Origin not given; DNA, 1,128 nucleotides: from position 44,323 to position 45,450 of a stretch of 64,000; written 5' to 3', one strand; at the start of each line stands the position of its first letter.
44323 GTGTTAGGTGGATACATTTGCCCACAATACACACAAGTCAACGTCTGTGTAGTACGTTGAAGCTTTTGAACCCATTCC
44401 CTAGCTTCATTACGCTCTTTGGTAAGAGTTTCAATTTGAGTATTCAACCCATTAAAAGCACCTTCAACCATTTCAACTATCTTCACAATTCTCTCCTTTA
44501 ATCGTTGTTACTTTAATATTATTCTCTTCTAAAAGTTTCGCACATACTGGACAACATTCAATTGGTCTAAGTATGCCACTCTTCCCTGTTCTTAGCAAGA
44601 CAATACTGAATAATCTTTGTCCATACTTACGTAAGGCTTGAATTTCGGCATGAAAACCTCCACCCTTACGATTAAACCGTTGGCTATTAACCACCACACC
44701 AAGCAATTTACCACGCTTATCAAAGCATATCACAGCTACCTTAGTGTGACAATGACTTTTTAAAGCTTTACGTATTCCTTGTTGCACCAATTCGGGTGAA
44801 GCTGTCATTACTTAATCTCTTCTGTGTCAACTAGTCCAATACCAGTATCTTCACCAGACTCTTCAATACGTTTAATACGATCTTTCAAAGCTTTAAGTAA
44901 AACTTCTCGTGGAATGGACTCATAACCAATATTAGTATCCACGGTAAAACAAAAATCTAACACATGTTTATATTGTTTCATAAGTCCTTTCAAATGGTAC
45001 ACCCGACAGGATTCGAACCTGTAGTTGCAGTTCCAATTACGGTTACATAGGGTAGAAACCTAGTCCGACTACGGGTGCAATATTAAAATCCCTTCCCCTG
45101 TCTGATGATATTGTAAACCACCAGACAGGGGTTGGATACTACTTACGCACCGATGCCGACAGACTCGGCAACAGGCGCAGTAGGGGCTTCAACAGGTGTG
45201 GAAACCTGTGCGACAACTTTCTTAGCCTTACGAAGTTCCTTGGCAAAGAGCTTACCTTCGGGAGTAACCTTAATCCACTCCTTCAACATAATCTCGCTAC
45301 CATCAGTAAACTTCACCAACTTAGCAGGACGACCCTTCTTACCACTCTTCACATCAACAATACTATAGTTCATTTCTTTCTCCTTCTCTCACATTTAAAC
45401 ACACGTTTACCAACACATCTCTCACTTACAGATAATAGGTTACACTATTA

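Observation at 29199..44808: Dense RNA-repair / tRNA-maintenance gene set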

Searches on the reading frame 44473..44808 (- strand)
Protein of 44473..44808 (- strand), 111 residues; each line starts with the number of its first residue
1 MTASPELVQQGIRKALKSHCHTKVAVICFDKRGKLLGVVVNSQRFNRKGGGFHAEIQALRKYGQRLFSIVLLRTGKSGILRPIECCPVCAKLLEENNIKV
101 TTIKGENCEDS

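Call 6: search_protein_families(library=pfam, proteins=[window:44473-44808:-], max_evalue=0.01)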
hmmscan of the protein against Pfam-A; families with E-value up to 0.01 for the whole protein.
window:44473-44808:- (111 aa): 2 families
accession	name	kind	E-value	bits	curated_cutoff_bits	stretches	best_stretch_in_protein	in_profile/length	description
PF00383.29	dCMP_cyt_deam_1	-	9.7e-06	25.9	25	1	12-99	12-96/102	Cytidine and deoxycytidylate deaminase zinc-binding region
PF14362.11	DUF4407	-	0.0079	16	31.3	1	41-96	231-286/297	Domain of unknown function (DUF4407)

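Call 21: search_solved_structures(query=window:44473-44808:-, max_evalue=1, show_alignments=2)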
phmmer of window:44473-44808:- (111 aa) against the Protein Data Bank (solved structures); distinct sequences matched with E-value up to 1: 11.
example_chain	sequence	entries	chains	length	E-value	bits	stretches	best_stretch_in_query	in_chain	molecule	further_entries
6l2l_A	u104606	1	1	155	0.023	18.5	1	13-102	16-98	Nucleoside deaminase family protein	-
2oy0_A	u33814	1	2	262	0.078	16.8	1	44-89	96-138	Methyltransferase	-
5ey2_A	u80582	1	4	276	0.088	16.6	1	24-70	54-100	GTP-sensing transcriptional pleiotropic repressor CodY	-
3lkz_A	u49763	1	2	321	0.11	16.4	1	44-89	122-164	Non-structural protein 5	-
6l2m_A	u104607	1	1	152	0.32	14.8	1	24-102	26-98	Nucleoside deaminase family protein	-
7oya_L1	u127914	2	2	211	0.51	14.2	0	31-67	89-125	60S ribosomal protein L13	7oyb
5m1j_L5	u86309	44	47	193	0.91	13.4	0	33-78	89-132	60S ribosomal protein L13-A | Large ribosomal subunit protein eL13A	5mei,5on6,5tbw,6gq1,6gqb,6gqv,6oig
5i4l_M3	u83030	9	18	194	0.92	13.3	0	33-78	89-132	60S ribosomal protein L13-A | Large ribosomal subunit protein eL13A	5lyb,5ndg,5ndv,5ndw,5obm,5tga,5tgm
9ygm_LJ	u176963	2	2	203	0.92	13.3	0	33-79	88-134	60S ribosomal protein eL13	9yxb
4u3m_M3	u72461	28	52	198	0.96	13.3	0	33-78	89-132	60S ribosomal protein L13-A | eL13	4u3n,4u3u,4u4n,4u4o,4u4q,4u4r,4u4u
11aa_L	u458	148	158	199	0.97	13.3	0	33-78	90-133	60S ribosomal protein L13-A | 60S ribosomal protein L13 | EL13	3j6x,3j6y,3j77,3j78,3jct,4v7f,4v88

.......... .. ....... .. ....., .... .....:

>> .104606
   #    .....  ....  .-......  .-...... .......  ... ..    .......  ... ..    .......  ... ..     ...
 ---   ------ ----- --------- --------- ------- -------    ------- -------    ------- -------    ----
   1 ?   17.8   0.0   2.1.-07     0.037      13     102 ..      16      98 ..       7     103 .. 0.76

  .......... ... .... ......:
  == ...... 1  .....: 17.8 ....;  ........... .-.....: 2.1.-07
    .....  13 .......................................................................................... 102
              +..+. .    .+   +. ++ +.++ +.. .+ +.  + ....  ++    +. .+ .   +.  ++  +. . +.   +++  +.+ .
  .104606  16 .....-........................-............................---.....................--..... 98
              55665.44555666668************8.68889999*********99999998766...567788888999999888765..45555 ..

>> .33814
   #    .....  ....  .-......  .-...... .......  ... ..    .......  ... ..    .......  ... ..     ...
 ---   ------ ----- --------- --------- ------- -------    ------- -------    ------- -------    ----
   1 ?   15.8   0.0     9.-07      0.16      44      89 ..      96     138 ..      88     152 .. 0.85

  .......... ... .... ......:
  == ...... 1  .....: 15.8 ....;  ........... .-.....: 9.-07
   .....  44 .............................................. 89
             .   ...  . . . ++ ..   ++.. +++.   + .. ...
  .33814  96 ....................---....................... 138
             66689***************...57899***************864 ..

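Call 32: search_protein_families(library=ncbifam, proteins=[window:44473-44808:-], max_evalue=0.01)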
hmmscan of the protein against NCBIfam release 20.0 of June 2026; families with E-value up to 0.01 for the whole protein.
window:44473-44808:- (111 aa): 0 families

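Call 56: find_homologous_proteins(query=window:44473-44808:-, max_evalue=0.001)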
Query window:44473-44808:- (111 aa): 4 proteins with E <= 0.001 among 13 candidates.
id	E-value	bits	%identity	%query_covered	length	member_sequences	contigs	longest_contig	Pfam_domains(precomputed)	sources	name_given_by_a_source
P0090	5.0e-67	241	99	100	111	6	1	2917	PF00383.30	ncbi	-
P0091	1.0e-44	169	71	95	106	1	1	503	PF00383.30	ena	-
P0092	2.4e-44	168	72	95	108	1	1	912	PF00383.30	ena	-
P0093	5.0e-36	141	62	95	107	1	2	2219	PF00383.30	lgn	-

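Call 64: predict_structure(alignment_id=A2)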
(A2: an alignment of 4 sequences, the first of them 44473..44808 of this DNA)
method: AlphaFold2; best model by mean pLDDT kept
length: 111 residues; sequences in the alignment: 4
mean_pLDDT: 72.1   pTM: 0.63
mean pLDDT of the five models: 72.1, 70.0, 66.8, 60.5, 53.8
residues with pLDDT >= 90: 0; 70-90: 69; 50-70: 29; < 50: 13
segments of 3 or more residues with pLDDT < 50: 44-50, 107-111
pLDDT, mean of each block of 10 residues (from residue 1): 67 66 76 84 51 78 87 69 75 85 57 38
secondary structure, 60 per line:
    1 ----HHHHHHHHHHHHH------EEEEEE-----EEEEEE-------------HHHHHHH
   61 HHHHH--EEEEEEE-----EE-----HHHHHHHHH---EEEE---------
elements in order: H5-17 E24-29 E35-40 H54-65 E68-74 H87-95 E99-102

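Call 66: fold_search(model_id=the predicted structure, library=pdb)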
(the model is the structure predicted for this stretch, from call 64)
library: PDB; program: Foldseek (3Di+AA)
matches with E <= 10: 480; with E <= 0.001: 0
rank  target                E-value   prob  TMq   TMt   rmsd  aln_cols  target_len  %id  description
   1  2z3h_D                1.1e-03  1.00  0.57  0.53   3.9       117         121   20  Crystal structure of blasticidin S deaminase (BSD) complexed with deaminohydroxy blasticidin S (released 2007-10-23)
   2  3r2n_D                1.5e-03  1.00  0.55  0.51   4.6       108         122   24  Crystal structure of cytidine deaminase from Mycobacterium leprae (released 2011-03-23)
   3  2z3j_C                1.8e-03  1.00  0.58  0.53   4.0       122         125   20  Crystal structure of blasticidin S deaminase (BSD) R90K mutant (released 2007-10-23)
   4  2z3g_A                2.0e-03  1.00  0.57  0.53   3.7       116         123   20  Crystal structure of blasticidin S deaminase (BSD) (released 2007-10-23)
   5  4wif_A                2.0e-03  1.00  0.48  0.45   4.3        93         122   18  Crystal structure of E47Q mutant cytidine deaminase from Mycobacterium tuberculosis (MtCDA E47Q) (released 2015-09-09)
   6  6kw6_A                2.2e-03  1.00  0.56  0.53   4.9       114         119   18  Crystal Structure of cytidine deaminase from Streptomyces noursei (released 2020-09-09)
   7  2z3g_B                2.3e-03  1.00  0.54  0.49   4.2       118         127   20  Crystal structure of blasticidin S deaminase (BSD) (released 2007-10-23)
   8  2z3g_D                3.0e-03  1.00  0.56  0.52   4.0       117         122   20  Crystal structure of blasticidin S deaminase (BSD) (released 2007-10-23)
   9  7fh4_A                3.0e-03  1.00  0.51  0.42   6.5       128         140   23  Chlorovirus PBCV-1 bi-functional dCMP/dCTP deaminase bi-DCD (released 2022-07-06)
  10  4f3w_B                3.4e-03  1.00  0.54  0.50   5.0       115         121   18  Crystal structure of cytidine deaminase Cdd from Mycobacterium marinum (released 2012-05-23)
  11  3oj6_C                3.4e-03  1.00  0.52  0.47   3.9       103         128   22  Crystal structure of Blasticidin S Deaminase from Coccidioides Immitis (released 2010-09-15)
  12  6l2l                  4.4e-03  0.99  0.50  0.41   6.0       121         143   17  The structure of the tRNA-specific deaminase from M. capricolum (released 2020-08-12)
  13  2z3j_B                5.0e-03  1.00  0.58  0.51   4.0       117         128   20  Crystal structure of blasticidin S deaminase (BSD) R90K mutant (released 2007-10-23)
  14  1wn6_B                5.0e-03  1.00  0.58  0.53   4.0       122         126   20  Crystal Structure of Blasticidin S Deaminase (BSD) Complexed with Tetrahedral Intermediate of Blasticidin S (released 2005-10-25)
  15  3mpz_D                5.4e-03  1.00  0.52  0.48   3.7       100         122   20  Crystal structure of CYTIDINE DEAMINASE from Mycobacterium smegmatis (released 2010-05-19)
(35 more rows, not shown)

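Call 67: find_encoding_contigs(protein=P0093, flank=3000, max_places=3)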
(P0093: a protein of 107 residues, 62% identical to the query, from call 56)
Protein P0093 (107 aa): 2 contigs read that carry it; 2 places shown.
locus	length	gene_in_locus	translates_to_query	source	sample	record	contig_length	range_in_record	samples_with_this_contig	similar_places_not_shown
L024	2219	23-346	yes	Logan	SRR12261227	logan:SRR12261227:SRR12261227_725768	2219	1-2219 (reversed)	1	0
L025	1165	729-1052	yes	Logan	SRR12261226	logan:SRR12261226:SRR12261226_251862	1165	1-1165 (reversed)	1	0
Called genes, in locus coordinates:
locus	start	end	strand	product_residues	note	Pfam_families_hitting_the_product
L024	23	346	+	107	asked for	PF00383:dCMP_cyt_deam_1 (weak)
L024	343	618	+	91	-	-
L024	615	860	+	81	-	-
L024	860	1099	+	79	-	-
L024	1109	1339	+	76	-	-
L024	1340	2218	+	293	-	?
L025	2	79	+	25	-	?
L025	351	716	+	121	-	-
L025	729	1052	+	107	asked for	PF00383:dCMP_cyt_deam_1 (weak)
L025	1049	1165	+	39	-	?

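Call 70: search_protein_families(library=phrogs, proteins=[window:44473-44808:-], max_evalue=0.001)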
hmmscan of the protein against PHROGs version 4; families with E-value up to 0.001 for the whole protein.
window:44473-44808:- (111 aa): 0 families

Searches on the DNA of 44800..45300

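Call 14: search_rna_families(source=window, start=44800, end=45300, threshold=evalue, max_evalue=10, show_alignments=3)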
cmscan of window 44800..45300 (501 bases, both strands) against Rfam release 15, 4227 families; matches with E-value up to 10: 5.
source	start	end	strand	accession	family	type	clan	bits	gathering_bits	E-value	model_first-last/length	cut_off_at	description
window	44998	45078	-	RF00005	tRNA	Gene; tRNA;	CL00001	32.2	29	6.2e-05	1-71/71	no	tRNA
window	44997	45078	+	RF04354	Plastid-ycf2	Cis-reg;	-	19.3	65.7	0.23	1-75/75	no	Plastid-ycf2 5UTR RNA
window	44869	44974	-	RF04313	aspC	Cis-reg;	-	17.2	100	6.9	1-124/124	no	aspC ncRNA motif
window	45058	45169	-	RF04143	MIR869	Gene; miRNA;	-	15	330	0.27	1-298/298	no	MIR869 microRNA precursor family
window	44820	44938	-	RF02114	FAM13A-AS1_1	Gene; lncRNA;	-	15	70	4.3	1-118/118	no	FAM13A antisense RNA 1 conserved region 1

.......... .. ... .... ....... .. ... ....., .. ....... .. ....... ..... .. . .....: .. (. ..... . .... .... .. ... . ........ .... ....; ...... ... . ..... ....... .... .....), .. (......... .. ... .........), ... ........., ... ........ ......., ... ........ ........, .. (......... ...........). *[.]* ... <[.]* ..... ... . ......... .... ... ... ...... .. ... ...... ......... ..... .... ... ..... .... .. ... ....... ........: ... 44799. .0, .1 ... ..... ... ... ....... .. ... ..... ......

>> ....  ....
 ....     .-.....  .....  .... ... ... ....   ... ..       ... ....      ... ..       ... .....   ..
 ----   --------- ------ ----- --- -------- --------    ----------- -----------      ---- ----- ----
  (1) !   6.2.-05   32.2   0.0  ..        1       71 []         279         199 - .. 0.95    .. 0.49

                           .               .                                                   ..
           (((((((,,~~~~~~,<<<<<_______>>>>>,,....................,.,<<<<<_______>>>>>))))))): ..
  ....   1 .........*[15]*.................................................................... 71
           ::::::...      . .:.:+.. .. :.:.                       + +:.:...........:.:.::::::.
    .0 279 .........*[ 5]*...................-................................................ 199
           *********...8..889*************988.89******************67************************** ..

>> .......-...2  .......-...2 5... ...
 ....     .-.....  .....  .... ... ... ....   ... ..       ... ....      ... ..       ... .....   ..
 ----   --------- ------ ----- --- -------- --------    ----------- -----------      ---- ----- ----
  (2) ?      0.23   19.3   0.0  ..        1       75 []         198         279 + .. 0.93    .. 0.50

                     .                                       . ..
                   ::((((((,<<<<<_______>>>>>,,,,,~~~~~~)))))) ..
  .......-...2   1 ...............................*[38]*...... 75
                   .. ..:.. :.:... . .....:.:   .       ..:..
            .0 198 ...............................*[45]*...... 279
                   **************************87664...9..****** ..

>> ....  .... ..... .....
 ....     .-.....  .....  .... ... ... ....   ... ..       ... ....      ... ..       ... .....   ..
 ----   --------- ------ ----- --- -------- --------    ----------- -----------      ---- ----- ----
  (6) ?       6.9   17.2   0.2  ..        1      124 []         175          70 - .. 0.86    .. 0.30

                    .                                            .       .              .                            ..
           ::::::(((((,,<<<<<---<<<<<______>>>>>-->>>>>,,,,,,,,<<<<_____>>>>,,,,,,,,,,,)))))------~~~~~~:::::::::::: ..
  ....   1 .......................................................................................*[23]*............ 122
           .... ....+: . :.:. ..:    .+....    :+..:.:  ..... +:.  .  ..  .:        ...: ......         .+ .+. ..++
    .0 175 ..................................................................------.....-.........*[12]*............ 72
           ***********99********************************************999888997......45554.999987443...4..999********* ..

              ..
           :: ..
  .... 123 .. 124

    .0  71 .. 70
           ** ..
